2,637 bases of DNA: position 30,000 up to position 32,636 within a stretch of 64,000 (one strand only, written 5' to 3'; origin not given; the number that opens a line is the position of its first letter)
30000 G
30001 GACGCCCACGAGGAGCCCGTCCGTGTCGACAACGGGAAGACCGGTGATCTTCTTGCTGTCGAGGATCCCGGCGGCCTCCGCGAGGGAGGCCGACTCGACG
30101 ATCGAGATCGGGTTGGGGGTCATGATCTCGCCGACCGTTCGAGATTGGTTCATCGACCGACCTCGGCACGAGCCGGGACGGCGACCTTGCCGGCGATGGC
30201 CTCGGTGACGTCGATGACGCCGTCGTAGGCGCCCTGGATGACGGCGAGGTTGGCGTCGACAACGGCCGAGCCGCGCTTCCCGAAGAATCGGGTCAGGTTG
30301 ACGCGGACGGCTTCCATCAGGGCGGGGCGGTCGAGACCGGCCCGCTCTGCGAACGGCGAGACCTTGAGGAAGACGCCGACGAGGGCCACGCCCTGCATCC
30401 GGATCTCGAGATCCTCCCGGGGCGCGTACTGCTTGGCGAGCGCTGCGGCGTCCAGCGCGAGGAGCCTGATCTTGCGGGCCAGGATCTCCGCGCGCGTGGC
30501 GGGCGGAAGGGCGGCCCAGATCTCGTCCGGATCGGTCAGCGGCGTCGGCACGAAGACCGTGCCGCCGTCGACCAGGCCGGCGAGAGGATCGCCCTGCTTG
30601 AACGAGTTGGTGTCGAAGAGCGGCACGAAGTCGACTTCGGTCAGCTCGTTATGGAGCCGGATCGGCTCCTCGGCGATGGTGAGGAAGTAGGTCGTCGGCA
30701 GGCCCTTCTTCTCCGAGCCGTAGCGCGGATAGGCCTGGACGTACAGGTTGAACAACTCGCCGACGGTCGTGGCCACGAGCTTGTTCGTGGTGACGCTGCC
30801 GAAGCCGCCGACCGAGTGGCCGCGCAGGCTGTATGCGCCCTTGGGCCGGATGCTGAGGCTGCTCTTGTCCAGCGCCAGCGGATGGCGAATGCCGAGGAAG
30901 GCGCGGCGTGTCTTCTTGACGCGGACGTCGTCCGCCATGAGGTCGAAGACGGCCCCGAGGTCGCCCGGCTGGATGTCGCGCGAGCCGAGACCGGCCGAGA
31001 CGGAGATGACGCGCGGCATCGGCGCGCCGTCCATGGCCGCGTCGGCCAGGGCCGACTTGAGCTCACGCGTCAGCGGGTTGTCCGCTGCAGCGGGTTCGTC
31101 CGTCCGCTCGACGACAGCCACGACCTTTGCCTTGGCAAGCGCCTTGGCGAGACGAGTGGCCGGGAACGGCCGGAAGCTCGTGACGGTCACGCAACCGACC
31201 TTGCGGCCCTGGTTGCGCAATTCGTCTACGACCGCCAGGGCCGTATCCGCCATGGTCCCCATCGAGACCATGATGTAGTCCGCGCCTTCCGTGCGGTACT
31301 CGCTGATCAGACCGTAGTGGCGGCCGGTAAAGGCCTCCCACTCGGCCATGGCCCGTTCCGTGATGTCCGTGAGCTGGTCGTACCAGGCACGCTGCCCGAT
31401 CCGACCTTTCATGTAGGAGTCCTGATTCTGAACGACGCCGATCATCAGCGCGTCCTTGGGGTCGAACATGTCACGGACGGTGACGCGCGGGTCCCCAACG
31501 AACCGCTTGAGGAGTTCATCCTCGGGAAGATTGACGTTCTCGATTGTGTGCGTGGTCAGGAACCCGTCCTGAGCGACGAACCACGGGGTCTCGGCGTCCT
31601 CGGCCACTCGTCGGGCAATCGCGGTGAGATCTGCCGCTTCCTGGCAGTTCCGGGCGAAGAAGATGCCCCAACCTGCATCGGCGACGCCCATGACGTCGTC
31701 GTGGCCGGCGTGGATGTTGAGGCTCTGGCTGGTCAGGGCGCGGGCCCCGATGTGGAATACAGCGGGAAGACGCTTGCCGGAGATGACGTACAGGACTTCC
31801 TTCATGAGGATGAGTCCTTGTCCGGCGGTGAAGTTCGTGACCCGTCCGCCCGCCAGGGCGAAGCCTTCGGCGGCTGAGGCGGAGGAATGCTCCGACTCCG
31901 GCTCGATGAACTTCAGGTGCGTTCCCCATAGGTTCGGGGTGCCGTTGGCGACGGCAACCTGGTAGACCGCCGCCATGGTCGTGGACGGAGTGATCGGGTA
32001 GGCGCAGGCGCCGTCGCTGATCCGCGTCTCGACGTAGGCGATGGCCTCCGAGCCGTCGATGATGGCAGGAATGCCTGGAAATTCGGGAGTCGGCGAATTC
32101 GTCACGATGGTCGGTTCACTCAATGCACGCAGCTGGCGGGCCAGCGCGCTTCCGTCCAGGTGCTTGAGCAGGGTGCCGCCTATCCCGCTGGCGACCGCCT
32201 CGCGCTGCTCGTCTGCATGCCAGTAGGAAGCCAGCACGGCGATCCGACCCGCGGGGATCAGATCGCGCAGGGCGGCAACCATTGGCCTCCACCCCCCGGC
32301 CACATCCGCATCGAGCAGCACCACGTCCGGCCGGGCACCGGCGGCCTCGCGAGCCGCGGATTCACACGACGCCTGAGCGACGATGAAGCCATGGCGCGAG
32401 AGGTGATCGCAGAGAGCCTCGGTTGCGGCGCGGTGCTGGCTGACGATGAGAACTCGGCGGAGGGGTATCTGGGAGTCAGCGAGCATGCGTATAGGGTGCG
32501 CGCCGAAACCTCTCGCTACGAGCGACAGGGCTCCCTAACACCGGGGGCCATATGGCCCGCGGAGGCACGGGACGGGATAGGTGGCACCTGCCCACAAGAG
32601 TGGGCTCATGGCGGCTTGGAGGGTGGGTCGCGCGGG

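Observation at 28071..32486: Split pyruvate:ferredoxin oxidoreductase with a pseudo-receiver domain fused to its N-terminus and a CBS-pair gene inserted between the halves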

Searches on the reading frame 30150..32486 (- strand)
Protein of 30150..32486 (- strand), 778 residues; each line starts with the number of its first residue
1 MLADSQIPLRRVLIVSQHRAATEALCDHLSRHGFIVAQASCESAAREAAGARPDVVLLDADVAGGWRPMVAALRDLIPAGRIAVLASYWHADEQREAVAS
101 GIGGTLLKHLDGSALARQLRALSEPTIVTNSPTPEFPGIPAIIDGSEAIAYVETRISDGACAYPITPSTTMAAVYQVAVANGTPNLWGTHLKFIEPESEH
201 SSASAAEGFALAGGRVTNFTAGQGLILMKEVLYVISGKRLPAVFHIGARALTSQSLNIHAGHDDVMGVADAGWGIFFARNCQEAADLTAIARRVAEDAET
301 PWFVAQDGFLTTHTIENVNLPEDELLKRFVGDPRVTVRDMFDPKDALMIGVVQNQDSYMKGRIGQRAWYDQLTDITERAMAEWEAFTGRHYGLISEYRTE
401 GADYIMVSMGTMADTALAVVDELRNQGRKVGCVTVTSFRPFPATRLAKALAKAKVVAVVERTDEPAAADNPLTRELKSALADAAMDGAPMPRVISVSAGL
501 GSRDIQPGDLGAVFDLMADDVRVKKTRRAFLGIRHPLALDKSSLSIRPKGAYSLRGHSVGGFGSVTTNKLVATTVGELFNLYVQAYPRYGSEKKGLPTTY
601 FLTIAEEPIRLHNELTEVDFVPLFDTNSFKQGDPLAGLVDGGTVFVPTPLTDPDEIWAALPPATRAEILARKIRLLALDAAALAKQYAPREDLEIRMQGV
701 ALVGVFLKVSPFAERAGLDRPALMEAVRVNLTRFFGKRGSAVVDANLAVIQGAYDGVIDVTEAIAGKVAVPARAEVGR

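Call 3: search_protein_families(library=pfam, proteins=[window:30150-32486:-], max_evalue=0.1)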
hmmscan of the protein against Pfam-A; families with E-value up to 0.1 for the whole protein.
window:30150-32486:- (778 aa): 6 families
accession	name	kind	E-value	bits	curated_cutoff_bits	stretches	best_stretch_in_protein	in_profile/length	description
PF01855.24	POR_N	-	5.2e-55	187.1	27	1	158-380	9-230/231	Pyruvate flavodoxin/ferredoxin oxidoreductase, thiamine diP-bdg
PF01558.24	POR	-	1.7e-27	97.1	27.4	1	560-755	1-173/173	Pyruvate ferredoxin/flavodoxin oxidoreductase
PF17147.9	PFOR_II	-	1.5e-21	77.1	27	1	402-509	1-101/102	Pyruvate:ferredoxin oxidoreductase core domain II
PF02780.25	Transketolase_C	-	2e-07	31.4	25.9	1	397-461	5-69/124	Transketolase, C-terminal domain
PF00072.30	Response_reg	-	0.00015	22.3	30.2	1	12-118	1-109/111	Response regulator receiver domain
PF00702.32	Hydrolase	-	0.0037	18.1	26.4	1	369-468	44-152/191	haloacid dehalogenase-like hydrolase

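Call 4: search_protein_families(library=ncbifam, proteins=[window:30150-32486:-], max_evalue=0.1)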
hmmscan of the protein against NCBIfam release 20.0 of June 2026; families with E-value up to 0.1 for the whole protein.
window:30150-32486:- (778 aa): 25 families
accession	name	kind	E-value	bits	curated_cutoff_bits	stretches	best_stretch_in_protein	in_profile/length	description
TIGR02176.1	pyruv_ox_red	equivalog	5.4e-110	369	911.35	1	142-761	3-612/1167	pyruvate:ferredoxin (flavodoxin) oxidoreductase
NF040682.1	PorA_Arch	equivalog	4.1e-80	269.6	550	1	142-534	5-386/387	pyruvate synthase subunit PorA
NF007201.0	PRK09622.1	equivalog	4.4e-71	239.9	590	1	158-534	29-398/405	2-oxoacid:ferredoxin oxidoreductase subunit alpha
NF006233.0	PRK08367.1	equivalog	5.1e-71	239.6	625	1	141-519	5-374/394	pyruvate ferredoxin oxidoreductase subunit alpha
NF045764.1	PhenlGlyoxDHPadG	equivalog_domain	1.3e-52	178.7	700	1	142-510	4-372/398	NADH-dependent phenylglyoxylate dehydrogenase subunit alpha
NF006232.0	PRK08366.1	equivalog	5.3e-46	157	646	1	139-518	6-375/394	2-ketoisovalerate ferredoxin oxidoreductase subunit alpha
NF045791.1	OxalOxredalpha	equivalog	2.4e-42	145.4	500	1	156-510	21-368/395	oxalate oxidoreductase subunit alpha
TIGR03710.1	OAFO_sf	subfamily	7.9e-24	84.1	482.75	3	139-314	192-366/561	2-oxoacid:acceptor oxidoreductase subunit alpha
NF005507.0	PRK07119.1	subfamily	5.4e-22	78.1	399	1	142-462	6-307/352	3-methyl-2-oxobutanoate dehydrogenase subunit VorB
NF006412.0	PRK08659.1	equivalog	6.1e-22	78.3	411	1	159-460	22-333/378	2-oxoacid:acceptor oxidoreductase subunit alpha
TIGR02175.1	PorC_KorC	subfamily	1e-15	57.9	81.1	1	555-710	5-140/177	2-oxoacid:acceptor oxidoreductase, gamma subunit, pyruvate/2-ketoisovalerate family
NF010632.0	PRK14029.1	equivalog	1.5e-13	50.8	335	1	554-650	4-99/185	pyruvate/ketoisovalerate ferredoxin oxidoreductase subunit gamma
NF006321.0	PRK08534.1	equivalog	4.6e-13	49.3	225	1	554-651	4-100/181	pyruvate ferredoxin oxidoreductase subunit gamma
NF041170.1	Oxoac_fdxalpha_Archa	equivalog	6e-13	48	800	2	397-463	515-582/636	2-oxoacid:ferredoxin oxidoreductase subunit alpha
NF040683.1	PorC_Meth_Thtga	equivalog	6e-12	45.7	270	1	554-690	4-123/177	pyruvate synthase subunit PorC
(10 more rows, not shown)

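Call 5: find_homologous_proteins(query=window:30150-32486:-, max_evalue=1e-20)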
Query window:30150-32486:- (778 aa): 5072 proteins with E <= 1e-20 among 8000 candidates; the best 120 are listed.
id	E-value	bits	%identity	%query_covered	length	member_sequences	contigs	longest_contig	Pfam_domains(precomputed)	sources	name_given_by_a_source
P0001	0.0e+0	1659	96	100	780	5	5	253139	PF01558.26,PF01855.25,PF17147.10,PF02780.26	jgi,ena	jgi:pyruvate-ferredoxin/flavodoxin oxidoreductase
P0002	0.0e+0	1609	93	99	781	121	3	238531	PF01558.26,PF01855.25,PF17147.10,PF02780.26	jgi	jgi:pyruvate-ferredoxin/flavodoxin oxidoreductase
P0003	0.0e+0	1576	91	98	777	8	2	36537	PF01558.26,PF01855.25,PF17147.10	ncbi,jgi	jgi:pyruvate-ferredoxin/flavodoxin oxidoreductase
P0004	0.0e+0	1572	92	98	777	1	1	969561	PF01558.26,PF01855.25,PF17147.10,PF02780.26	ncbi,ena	-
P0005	0.0e+0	1568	91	99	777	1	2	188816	PF01558.26,PF01855.25,PF17147.10,PF02780.26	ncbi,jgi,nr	ncbi:MAG TPA: 2-oxoacid:acceptor oxidoreductase family protein [Candidatus Limnocylindrales bacteriu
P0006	0.0e+0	1565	91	98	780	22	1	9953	PF01558.26,PF01855.25,PF17147.10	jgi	-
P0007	0.0e+0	1561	91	99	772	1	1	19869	PF01558.26,PF01855.25,PF17147.10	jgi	jgi:pyruvate-ferredoxin/flavodoxin oxidoreductase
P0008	0.0e+0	1558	91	99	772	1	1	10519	PF01558.26,PF01855.25,PF17147.10,PF02780.26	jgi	jgi:pyruvate-ferredoxin/flavodoxin oxidoreductase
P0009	0.0e+0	1551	89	99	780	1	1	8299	PF01558.26,PF01855.25,PF17147.10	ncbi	ncbi:MAG TPA: 2-oxoacid:acceptor oxidoreductase family protein [Candidatus Limnocylindrales bacteriu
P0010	0.0e+0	1551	89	99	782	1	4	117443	PF01558.26,PF01855.25,PF17147.10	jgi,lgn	jgi:pyruvate-ferredoxin/flavodoxin oxidoreductase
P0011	0.0e+0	1550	89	99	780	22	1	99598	PF01558.26,PF01855.25,PF17147.10,PF02780.26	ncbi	ncbi:MAG: 2-oxoacid:acceptor oxidoreductase family protein [Candidatus Limnocylindrales bacterium]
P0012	0.0e+0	1548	89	99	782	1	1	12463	PF01558.26,PF01855.25,PF17147.10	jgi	jgi:pyruvate-ferredoxin/flavodoxin oxidoreductase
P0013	0.0e+0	1545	89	100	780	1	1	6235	PF01558.26,PF01855.25,PF17147.10,PF00072.31,PF02780.26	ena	-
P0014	0.0e+0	1544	89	100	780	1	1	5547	PF01558.26,PF01855.25,PF17147.10,PF00072.31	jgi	jgi:pyruvate-ferredoxin/flavodoxin oxidoreductase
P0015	0.0e+0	1542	90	100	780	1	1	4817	PF01558.26,PF01855.25,PF17147.10,PF00072.31,PF02780.26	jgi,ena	jgi:pyruvate-ferredoxin/flavodoxin oxidoreductase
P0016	0.0e+0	1541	89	100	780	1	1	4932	PF01558.26,PF01855.25,PF17147.10,PF00072.31,PF02780.26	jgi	jgi:pyruvate-ferredoxin/flavodoxin oxidoreductase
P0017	0.0e+0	1538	90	100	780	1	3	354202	PF01558.26,PF01855.25,PF17147.10,PF00072.31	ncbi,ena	-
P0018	0.0e+0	1536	89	100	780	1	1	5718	PF01558.26,PF01855.25,PF17147.10,PF00072.31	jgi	jgi:pyruvate-ferredoxin/flavodoxin oxidoreductase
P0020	0.0e+0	1532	89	100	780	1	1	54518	PF01558.26,PF01855.25,PF17147.10,PF00072.31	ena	-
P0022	0.0e+0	1528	88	100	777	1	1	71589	PF01558.26,PF01855.25,PF17147.10,PF00072.31,PF02780.26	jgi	jgi:pyruvate-ferredoxin/flavodoxin oxidoreductase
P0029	0.0e+0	1508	86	100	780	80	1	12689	PF01558.26,PF01855.25,PF17147.10,PF00072.31,PF02780.26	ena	-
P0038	0.0e+0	1500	87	99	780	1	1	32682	PF01558.26,PF01855.25,PF17147.10,PF00072.31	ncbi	ncbi:MAG: 2-oxoacid:acceptor oxidoreductase family protein [Candidatus Limnocylindrales bacterium]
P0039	0.0e+0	1500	87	99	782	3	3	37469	PF01558.26,PF01855.25,PF17147.10,PF00072.31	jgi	jgi:pyruvate-ferredoxin/flavodoxin oxidoreductase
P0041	0.0e+0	1484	87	98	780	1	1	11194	PF01558.26,PF01855.25,PF17147.10,PF00072.31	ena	-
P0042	0.0e+0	1483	87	98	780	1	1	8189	PF01558.26,PF01855.25,PF17147.10,PF00072.31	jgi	-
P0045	0.0e+0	1476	86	100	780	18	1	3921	PF01558.26,PF01855.25,PF17147.10,PF00072.31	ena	-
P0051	0.0e+0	1474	87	98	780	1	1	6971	PF01558.26,PF01855.25,PF17147.10,PF00072.31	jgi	jgi:pyruvate-ferredoxin/flavodoxin oxidoreductase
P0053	0.0e+0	1472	87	98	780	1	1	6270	PF01558.26,PF01855.25,PF17147.10,PF00072.31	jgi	jgi:pyruvate-ferredoxin/flavodoxin oxidoreductase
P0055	0.0e+0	1471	87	98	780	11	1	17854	PF01558.26,PF01855.25,PF17147.10,PF00072.31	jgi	jgi:pyruvate-ferredoxin/flavodoxin oxidoreductase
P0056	0.0e+0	1470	86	100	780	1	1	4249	PF01558.26,PF01855.25,PF17147.10,PF00072.31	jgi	jgi:pyruvate-ferredoxin/flavodoxin oxidoreductase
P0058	0.0e+0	1468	85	100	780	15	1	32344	PF01558.26,PF01855.25,PF17147.10,PF00072.31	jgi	jgi:pyruvate-ferredoxin/flavodoxin oxidoreductase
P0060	0.0e+0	1464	87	98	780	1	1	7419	PF01558.26,PF01855.25,PF17147.10,PF00072.31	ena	-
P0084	0.0e+0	1290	75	99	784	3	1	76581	PF01558.26,PF01855.25,PF17147.10,PF00072.31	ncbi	-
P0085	0.0e+0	1280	75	99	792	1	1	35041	PF01558.26,PF01855.25,PF17147.10,PF00072.31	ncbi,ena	-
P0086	0.0e+0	1267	74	98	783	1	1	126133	PF01558.26,PF01855.25,PF17147.10,PF00072.31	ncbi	ncbi:MAG TPA: 2-oxoacid:acceptor oxidoreductase family protein [Candidatus Limnocylindrales bacteriu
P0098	0.0e+0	1062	75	81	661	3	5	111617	PF01558.26,PF01855.25,PF17147.10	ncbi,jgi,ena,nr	ncbi:MAG: pyruvate ferredoxin oxidoreductase [Chloroflexi bacterium GWC2_73_18]|nr:MAG: pyruvate fer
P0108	0.0e+0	1040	72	83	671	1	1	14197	PF01558.26,PF01855.25,PF17147.10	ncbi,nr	ncbi:MAG TPA: 2-oxoacid:acceptor oxidoreductase family protein [Candidatus Dormibacteraeota bacteriu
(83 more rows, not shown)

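Call 9: find_encoding_contigs(protein=P0086, flank=8000, max_places=2)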
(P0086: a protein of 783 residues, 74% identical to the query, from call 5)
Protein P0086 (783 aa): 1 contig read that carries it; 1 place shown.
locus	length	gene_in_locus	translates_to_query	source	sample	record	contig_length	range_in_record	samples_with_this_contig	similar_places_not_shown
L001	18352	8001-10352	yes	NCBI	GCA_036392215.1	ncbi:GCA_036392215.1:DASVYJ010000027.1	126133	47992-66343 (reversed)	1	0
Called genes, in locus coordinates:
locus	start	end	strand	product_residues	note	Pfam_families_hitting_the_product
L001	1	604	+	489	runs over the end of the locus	PF07690:MFS_1, PF00083:Sugar_tr (faint), PF13347:MFS_2 (weak)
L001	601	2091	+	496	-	PF05977:MFS_3, PF07690:MFS_1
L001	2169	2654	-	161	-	PF00582:Usp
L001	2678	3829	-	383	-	PF07732:Cu-oxidase_3, PF00394:Cu-oxidase, PF07731:Cu-oxidase_2, PF07732:Cu-oxidase_3 (weak)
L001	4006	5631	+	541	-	PF01590:GAF, PF13185:GAF_2, PF13492:GAF_3 (weak), PF07730:HisKA_3, PF02518:HATPase_c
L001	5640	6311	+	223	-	PF00072:Response_reg, PF08281:Sigma70_r4_2, PF00196:GerE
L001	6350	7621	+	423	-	PF02550:AcetylCoA_hydro, PF13336:AcetylCoA_hyd_C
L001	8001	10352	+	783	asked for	PF00072:Response_reg (weak), PF01855:POR_N, PF17147:PFOR_II, PF01558:POR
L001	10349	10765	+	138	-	PF00571:CBS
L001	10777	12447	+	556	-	PF13187:Fer4_9 (faint), PF00037:Fer4 (weak), PF12838:Fer4_7 (faint), PF13237:Fer4_10 (faint), PF14697:Fer4_21 (faint), PF13183:Fer4_8 (faint), PF02775:TPP_enzyme_C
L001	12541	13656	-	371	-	PF07885:Ion_trans_2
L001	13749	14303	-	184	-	PF01558:POR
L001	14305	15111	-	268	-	PF02775:TPP_enzyme_C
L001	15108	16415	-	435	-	PF02776:TPP_enzyme_N (weak), PF01855:POR_N, PF17147:PFOR_II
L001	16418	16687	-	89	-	PF12797:Fer4_2 (faint), PF00037:Fer4 (faint), PF12837:Fer4_6 (faint), PF13183:Fer4_8 (faint), PF13237:Fer4_10 (weak), PF14697:Fer4_21, PF12838:Fer4_7, PF13187:Fer4_9 (weak), +2 more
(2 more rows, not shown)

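Call 10: find_encoding_contigs(protein=P0098, flank=8000, max_places=2)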
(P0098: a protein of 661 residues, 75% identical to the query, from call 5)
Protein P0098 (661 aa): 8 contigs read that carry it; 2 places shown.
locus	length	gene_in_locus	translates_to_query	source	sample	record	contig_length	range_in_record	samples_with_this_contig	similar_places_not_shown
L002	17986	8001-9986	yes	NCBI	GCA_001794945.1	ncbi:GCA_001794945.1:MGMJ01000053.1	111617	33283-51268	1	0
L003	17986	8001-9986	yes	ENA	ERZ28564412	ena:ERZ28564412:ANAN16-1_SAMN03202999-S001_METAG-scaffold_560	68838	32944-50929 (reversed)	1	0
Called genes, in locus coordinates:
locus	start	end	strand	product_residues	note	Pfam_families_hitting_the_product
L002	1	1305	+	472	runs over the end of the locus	PF02874:ATP-synt_ab_N, PF00006:ATP-synt_ab, PF22919:ATP-synt_VA_C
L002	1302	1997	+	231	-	-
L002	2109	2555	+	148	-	PF01951:Archease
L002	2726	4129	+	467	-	PF01139:RtcB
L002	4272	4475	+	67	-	-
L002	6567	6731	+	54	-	-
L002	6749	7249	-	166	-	-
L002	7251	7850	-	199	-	PF04073:tRNA_edit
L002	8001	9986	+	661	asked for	PF01855:POR_N, PF17147:PFOR_II, PF01558:POR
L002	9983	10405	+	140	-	PF00571:CBS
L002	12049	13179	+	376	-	PF00871:Acetate_kinase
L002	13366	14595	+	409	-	PF01058:Oxidored_q6, PF14720:NiFe_hyd_SSU_C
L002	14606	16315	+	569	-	PF27537:HoxH (weak), PF00374:NiFeSe_Hases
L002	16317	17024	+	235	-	PF01292:Ni_hydr_CYTB, PF14358:DUF4405 (faint)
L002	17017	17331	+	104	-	-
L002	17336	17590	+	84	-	PF01455:HupF_HypC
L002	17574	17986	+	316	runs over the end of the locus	PF00892:EamA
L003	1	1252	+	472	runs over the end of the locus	PF02874:ATP-synt_ab_N, PF00006:ATP-synt_ab, PF22919:ATP-synt_VA_C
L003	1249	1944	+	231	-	-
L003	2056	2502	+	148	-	PF01951:Archease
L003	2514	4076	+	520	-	PF01139:RtcB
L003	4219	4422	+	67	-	-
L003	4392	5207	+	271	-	PF00156:Pribosyltran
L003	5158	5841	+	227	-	PF01738:DLH (weak), PF12146:Hydrolase_4 (faint), PF20408:Abhydrolase_11 (weak)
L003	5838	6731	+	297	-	PF01875:Memo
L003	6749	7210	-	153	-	-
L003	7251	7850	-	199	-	PF04073:tRNA_edit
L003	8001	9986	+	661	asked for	PF01855:POR_N, PF17147:PFOR_II, PF01558:POR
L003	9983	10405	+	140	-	PF00571:CBS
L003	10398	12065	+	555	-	PF13187:Fer4_9 (faint), PF00037:Fer4 (weak), PF13237:Fer4_10 (faint), PF14697:Fer4_21 (faint), PF12838:Fer4_7 (faint), PF13484:Fer4_16 (faint), PF02775:TPP_enzyme_C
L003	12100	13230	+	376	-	PF00871:Acetate_kinase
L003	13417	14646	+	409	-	PF01058:Oxidored_q6, PF14720:NiFe_hyd_SSU_C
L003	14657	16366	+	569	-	PF27537:HoxH (weak), PF00374:NiFeSe_Hases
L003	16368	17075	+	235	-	PF01292:Ni_hydr_CYTB, PF14358:DUF4405 (faint)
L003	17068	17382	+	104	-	-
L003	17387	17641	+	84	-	PF01455:HupF_HypC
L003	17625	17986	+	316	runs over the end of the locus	PF00892:EamA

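Call 11: find_encoding_contigs(protein=P0108, flank=8000, max_places=2)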
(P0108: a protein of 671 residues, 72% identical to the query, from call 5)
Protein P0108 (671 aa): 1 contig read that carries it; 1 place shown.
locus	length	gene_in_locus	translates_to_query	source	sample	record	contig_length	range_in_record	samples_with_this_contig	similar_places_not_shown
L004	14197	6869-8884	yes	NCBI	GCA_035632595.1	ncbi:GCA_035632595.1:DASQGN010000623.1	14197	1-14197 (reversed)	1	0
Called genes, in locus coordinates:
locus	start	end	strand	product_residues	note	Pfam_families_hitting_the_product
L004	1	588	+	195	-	PF02729:OTCace_N (faint), PF00185:OTCace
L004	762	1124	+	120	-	-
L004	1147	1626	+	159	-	PF00027:cNMP_binding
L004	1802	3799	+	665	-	PF12838:Fer4_7 (faint), PF13237:Fer4_10 (faint), PF13183:Fer4_8 (weak), PF17179:Fer4_22, PF00175:NAD_binding_1, PF10418:DHODB_Fe-S_bind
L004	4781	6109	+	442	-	PF00374:NiFeSe_Hases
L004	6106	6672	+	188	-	-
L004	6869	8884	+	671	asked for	PF01855:POR_N, PF17147:PFOR_II, PF01558:POR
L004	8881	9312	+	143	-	PF00571:CBS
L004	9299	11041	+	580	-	PF13187:Fer4_9 (faint), PF12837:Fer4_6 (faint), PF12838:Fer4_7 (faint), PF14697:Fer4_21 (faint), PF02775:TPP_enzyme_C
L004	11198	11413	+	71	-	-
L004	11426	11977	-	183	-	PF01558:POR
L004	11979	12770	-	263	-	PF02775:TPP_enzyme_C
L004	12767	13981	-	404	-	PF02776:TPP_enzyme_N, PF01855:POR_N, PF02780:Transketolase_C (faint), PF17147:PFOR_II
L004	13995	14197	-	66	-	PF00037:Fer4 (faint), PF12838:Fer4_7 (weak), PF13237:Fer4_10 (faint), PF13484:Fer4_16 (faint)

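Call 22: find_related_loci(query=window:30150-32486:-, collection=genome_contigs, flank=10000)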
Query window:30150-32486:- (778 aa) in genome_contigs; peptide patterns used: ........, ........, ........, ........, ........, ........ (x = any residue, [..] = any of these).
599 stretches matched a pattern (row limit reached: there are more); 583 encode a relative of the query (tblastn E <= 1e-3); the best 80 are kept; 80 distinct loci.
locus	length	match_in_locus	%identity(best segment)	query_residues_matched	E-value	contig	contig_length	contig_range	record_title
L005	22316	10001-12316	92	1-774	0e+0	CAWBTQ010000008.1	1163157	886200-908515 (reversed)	MAG: uncultured Chloroflexia bacterium isolate MFD01299.bin.1.122 genome assembly, contig: contig_7465, whole genome sho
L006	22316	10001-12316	92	1-774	0e+0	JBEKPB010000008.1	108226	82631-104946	MAG: Candidatus Limnocylindrales bacterium isolate SPRUCE 454 SPRUCE_454_8, whole genome shotgun sequence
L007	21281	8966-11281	92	1-774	0e+0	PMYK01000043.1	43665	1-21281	MAG: Chloroflexi bacterium isolate fen_1029 73.20110800_E2D.56_contig_1488, whole genome shotgun sequence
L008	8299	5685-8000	89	1-772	0e+0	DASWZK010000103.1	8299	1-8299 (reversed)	MAG TPA_asm: Candidatus Limnocylindrales bacterium isolate SMAG_U3736 k141_30246, whole genome shotgun sequence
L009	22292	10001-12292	91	1-764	0e+0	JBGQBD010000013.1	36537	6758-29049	MAG: Candidatus Limnocylindria bacterium isolate OBJ2_061818_130_15 k141_1026236_length_36537_cov_10.0000, whole genome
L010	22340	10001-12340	88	1-778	0e+0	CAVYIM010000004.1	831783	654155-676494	MAG: uncultured Chloroflexia bacterium isolate MFD01476.bin.2.191 genome assembly, contig: contig_22282, whole genome sh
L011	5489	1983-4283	86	1-767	0e+0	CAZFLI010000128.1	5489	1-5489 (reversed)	MAG TPA_asm: uncultured Anaerolineaceae bacterium isolate binchicken_co129_314 genome assembly, contig: NODE_52416_lengt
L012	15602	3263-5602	85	1-778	0e+0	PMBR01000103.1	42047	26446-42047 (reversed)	MAG: Chloroflexi bacterium isolate fen_1066 73.20120700_E3M.37_contig_94978, whole genome shotgun sequence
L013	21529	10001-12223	87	1-739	0e+0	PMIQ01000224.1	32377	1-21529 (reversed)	MAG: Chloroflexi bacterium isolate fen_1050 73.20120600_E3D.25_contig_7283, whole genome shotgun sequence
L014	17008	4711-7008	84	1-767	0e+0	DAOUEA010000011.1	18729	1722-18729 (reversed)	MAG TPA_asm: Chloroflexota bacterium isolate N3_141 k131_675724, whole genome shotgun sequence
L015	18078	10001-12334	87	1-774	0e+0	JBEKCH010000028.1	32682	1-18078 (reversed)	MAG: Candidatus Limnocylindrales bacterium isolate SPRUCE 155 SPRUCE_155_28, whole genome shotgun sequence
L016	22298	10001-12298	88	1-764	0e+0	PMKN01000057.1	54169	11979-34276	MAG: Chloroflexi bacterium isolate fen_1044 73.20120600_E2D.100_contig_12256, whole genome shotgun sequence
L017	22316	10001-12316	88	1-772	0e+0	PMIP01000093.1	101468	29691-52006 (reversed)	MAG: Chloroflexi bacterium isolate fen_1051 73.20120600_E3D.26_contig_2301, whole genome shotgun sequence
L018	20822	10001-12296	89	1-765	0e+0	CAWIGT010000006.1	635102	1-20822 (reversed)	MAG: uncultured Chloroflexia bacterium isolate MFD05502.bin.2.33 genome assembly, contig: contig_4546, whole genome shot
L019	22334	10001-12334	93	1-778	0e+0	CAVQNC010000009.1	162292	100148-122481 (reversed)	MAG: uncultured Chloroflexia bacterium isolate MFD03726.bin.1.123 genome assembly, contig: contig_38392, whole genome sh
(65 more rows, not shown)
